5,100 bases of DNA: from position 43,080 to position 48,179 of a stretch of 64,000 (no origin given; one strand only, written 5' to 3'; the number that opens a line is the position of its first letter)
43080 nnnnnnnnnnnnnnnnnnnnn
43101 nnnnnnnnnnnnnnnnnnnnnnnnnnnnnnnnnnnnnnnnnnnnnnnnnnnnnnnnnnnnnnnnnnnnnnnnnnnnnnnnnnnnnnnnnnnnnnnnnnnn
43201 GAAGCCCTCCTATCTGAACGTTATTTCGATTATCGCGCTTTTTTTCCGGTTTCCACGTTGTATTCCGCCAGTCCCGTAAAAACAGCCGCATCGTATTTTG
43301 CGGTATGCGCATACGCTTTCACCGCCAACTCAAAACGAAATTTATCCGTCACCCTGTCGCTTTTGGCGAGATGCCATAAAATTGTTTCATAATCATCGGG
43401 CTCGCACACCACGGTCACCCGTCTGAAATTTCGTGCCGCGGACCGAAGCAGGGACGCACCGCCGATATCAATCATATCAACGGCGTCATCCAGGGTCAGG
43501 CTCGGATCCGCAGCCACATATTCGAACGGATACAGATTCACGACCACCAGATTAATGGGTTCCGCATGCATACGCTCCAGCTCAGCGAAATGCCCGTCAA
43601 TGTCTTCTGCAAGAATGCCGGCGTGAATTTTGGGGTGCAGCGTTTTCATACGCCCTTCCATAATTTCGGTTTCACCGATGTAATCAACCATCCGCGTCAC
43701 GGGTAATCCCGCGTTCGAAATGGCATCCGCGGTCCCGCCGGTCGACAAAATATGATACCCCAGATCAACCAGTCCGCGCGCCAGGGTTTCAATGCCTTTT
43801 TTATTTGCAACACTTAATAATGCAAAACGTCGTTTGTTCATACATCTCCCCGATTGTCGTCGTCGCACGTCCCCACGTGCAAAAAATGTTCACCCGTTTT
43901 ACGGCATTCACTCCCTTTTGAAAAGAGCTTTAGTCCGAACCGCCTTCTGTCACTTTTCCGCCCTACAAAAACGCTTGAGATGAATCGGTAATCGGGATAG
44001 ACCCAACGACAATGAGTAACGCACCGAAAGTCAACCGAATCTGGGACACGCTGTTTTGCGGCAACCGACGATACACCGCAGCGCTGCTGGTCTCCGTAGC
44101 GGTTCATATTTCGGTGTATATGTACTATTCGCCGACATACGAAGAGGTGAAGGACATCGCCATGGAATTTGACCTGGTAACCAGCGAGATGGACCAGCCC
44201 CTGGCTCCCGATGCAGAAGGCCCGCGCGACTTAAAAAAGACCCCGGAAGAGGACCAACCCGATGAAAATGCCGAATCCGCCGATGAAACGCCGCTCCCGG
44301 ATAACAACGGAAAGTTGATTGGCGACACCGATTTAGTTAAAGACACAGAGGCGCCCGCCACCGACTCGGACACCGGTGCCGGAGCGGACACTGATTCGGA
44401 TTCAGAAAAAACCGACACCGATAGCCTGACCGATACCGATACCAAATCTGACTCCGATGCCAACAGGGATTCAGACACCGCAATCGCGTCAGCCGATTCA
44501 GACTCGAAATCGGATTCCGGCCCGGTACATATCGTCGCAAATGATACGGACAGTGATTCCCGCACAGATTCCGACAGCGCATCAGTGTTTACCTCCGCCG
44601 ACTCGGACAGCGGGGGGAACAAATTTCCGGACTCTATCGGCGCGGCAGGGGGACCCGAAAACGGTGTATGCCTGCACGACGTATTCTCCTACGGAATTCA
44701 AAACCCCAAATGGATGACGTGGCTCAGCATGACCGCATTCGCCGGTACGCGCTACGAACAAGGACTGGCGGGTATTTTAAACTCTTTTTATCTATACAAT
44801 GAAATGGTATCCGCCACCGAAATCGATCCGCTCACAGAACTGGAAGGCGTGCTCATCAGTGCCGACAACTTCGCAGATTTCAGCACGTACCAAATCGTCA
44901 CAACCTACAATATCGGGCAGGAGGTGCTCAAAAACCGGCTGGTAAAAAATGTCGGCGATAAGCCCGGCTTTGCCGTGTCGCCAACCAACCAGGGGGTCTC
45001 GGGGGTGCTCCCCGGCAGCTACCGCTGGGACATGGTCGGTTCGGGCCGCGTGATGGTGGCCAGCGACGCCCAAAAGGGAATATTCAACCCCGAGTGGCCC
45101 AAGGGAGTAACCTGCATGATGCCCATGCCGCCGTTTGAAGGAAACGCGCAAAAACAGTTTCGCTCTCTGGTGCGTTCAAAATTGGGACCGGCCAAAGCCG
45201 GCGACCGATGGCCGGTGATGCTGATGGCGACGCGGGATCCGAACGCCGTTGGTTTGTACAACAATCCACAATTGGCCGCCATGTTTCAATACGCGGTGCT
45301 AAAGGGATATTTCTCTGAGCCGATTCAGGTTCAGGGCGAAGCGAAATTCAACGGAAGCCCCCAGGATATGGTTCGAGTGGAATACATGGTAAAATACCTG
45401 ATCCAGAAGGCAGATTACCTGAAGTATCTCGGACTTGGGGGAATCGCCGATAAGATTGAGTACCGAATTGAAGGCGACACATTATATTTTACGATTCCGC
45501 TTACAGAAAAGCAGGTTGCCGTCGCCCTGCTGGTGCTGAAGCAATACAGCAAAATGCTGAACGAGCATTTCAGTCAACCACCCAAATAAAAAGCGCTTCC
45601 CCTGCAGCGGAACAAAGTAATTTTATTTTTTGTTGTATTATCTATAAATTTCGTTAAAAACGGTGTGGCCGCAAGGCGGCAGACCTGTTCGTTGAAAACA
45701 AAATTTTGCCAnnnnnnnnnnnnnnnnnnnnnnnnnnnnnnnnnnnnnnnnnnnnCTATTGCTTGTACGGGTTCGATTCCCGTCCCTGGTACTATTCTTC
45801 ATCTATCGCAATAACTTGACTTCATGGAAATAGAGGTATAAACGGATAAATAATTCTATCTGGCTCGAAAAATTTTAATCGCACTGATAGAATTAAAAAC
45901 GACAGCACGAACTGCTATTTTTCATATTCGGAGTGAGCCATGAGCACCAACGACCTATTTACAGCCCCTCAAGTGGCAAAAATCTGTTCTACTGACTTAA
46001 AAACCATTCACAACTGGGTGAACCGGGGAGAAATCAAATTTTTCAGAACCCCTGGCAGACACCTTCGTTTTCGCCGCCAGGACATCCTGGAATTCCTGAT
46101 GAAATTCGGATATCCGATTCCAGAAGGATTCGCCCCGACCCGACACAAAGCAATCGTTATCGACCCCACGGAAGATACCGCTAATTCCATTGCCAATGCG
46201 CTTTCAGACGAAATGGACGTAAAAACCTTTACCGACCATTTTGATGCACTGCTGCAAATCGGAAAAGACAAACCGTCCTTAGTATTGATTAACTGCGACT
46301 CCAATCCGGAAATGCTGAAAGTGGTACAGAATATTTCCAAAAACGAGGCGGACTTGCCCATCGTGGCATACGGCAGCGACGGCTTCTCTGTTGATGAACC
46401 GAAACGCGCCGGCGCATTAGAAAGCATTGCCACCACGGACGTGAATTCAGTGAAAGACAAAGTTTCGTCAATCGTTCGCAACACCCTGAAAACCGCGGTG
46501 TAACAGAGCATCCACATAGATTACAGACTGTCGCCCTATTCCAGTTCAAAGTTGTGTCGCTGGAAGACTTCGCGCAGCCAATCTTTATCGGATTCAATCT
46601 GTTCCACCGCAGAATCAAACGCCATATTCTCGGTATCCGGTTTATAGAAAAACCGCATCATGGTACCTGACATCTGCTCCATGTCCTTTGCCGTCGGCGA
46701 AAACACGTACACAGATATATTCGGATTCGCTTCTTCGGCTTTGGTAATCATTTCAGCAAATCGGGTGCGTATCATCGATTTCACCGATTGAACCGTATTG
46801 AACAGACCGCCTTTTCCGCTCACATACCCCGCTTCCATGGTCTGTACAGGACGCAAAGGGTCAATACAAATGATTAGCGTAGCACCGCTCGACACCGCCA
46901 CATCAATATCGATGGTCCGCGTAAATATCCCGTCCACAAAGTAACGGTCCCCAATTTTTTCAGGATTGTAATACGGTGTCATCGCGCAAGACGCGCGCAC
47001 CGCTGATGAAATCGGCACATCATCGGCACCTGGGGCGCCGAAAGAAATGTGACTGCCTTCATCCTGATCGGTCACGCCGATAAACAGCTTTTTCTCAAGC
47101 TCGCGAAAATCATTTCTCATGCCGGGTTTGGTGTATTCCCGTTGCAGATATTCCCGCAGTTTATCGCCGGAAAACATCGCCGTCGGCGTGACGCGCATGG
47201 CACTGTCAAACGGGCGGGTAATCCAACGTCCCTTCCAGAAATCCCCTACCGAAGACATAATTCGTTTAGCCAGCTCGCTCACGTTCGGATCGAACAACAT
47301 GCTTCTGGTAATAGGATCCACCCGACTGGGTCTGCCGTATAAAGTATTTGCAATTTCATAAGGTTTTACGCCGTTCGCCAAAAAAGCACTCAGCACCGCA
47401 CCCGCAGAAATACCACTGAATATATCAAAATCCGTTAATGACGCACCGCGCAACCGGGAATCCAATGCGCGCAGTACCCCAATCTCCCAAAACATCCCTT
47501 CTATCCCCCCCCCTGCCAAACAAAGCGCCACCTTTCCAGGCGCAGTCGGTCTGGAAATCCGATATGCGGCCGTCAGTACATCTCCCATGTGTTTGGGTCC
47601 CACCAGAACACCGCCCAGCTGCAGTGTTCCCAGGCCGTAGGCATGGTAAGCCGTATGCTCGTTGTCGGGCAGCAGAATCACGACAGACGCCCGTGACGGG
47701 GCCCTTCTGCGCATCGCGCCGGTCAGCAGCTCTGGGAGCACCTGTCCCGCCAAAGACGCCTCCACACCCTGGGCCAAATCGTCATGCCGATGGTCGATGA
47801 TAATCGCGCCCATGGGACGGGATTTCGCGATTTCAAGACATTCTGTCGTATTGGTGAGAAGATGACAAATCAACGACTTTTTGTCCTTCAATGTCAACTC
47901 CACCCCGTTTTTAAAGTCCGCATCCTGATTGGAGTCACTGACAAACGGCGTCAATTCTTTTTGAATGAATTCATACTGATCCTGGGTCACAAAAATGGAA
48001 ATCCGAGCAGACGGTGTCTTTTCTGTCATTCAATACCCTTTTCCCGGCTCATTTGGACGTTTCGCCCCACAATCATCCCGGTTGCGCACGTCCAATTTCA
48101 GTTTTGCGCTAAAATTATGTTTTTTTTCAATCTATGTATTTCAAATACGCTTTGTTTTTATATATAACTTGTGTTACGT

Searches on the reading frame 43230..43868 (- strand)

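Call 36: search_protein_families(library=pfam, proteins=[window:43230-43868:-], max_evalue=0.00001)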
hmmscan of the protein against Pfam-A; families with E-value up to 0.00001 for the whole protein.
window:43230-43868:- (212 aa): 2 families
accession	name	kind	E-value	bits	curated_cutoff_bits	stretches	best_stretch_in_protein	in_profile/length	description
PF02142.27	MGS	-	3.1e-20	72.6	24.1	1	26-138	2-93/94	MGS-like domain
PF01808.24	AICARFT_IMPCHas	-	3.1e-15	56.8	25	1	144-202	1-59/311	AICARFT/IMPCHase bienzyme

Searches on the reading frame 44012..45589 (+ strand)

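Call 36: search_protein_families(library=pfam, proteins=[window:44012-45589:+], max_evalue=0.00001)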
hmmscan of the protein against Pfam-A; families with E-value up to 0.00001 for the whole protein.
window:44012-45589:+ (525 aa): 0 families

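Call 77: search_protein_families(library=ncbifam, proteins=[window:44012-45589:+], max_evalue=0.001)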
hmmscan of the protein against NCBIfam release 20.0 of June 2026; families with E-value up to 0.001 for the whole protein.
window:44012-45589:+ (525 aa): 4 families
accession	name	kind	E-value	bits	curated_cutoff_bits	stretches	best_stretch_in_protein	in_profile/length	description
NF000535.3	MSCRAMM_SdrC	exception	6.8e-06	24.4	1700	1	110-199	780-877/963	MSCRAMM family adhesin SdrC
NF012181.0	MSCRAMM_SdrD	exception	1.2e-05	22.9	2500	1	105-200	1173-1264/1379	MSCRAMM family adhesin SdrD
NF033845.1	MSCRAMM_ClfB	exception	2.2e-05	22.6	999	1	66-202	546-671/871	MSCRAMM family adhesin clumping factor ClfB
NF033609.2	MSCRAMM_ClfA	exception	4.5e-05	21.4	1150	1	60-200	539-682/934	MSCRAMM family adhesin clumping factor ClfA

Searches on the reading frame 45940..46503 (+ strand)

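Call 37: search_protein_families(library=pfam, proteins=[window:45940-46503:+], max_evalue=0.00001)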
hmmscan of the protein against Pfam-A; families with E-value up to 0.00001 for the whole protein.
window:45940-46503:+ (187 aa): 1 family
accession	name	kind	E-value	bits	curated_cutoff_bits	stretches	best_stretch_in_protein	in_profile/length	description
PF12728.13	HTH_17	-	1.1e-12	48.4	27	1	6-54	1-48/51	Helix-turn-helix domain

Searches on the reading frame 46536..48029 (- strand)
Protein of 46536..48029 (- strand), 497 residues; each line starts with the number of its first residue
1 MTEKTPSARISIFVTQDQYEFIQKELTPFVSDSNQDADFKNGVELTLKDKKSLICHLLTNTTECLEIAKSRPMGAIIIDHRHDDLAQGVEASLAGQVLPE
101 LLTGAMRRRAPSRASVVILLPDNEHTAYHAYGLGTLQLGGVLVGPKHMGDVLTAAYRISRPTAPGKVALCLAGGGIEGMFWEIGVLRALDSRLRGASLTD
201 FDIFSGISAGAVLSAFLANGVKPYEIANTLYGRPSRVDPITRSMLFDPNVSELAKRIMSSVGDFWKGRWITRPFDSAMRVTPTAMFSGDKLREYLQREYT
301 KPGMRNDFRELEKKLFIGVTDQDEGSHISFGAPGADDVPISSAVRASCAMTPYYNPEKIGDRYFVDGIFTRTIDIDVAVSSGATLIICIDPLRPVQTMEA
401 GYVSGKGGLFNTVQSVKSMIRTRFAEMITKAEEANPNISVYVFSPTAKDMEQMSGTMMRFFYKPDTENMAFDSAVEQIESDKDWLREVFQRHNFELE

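Call 36: search_protein_families(library=pfam, proteins=[window:46536-48029:-], max_evalue=0.00001)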
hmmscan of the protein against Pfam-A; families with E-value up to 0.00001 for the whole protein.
window:46536-48029:- (497 aa): 1 family
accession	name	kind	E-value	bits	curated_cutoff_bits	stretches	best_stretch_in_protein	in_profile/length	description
PF01734.28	Patatin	-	1.6e-23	84.3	27.7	1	169-378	1-190/191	Patatin-like phospholipase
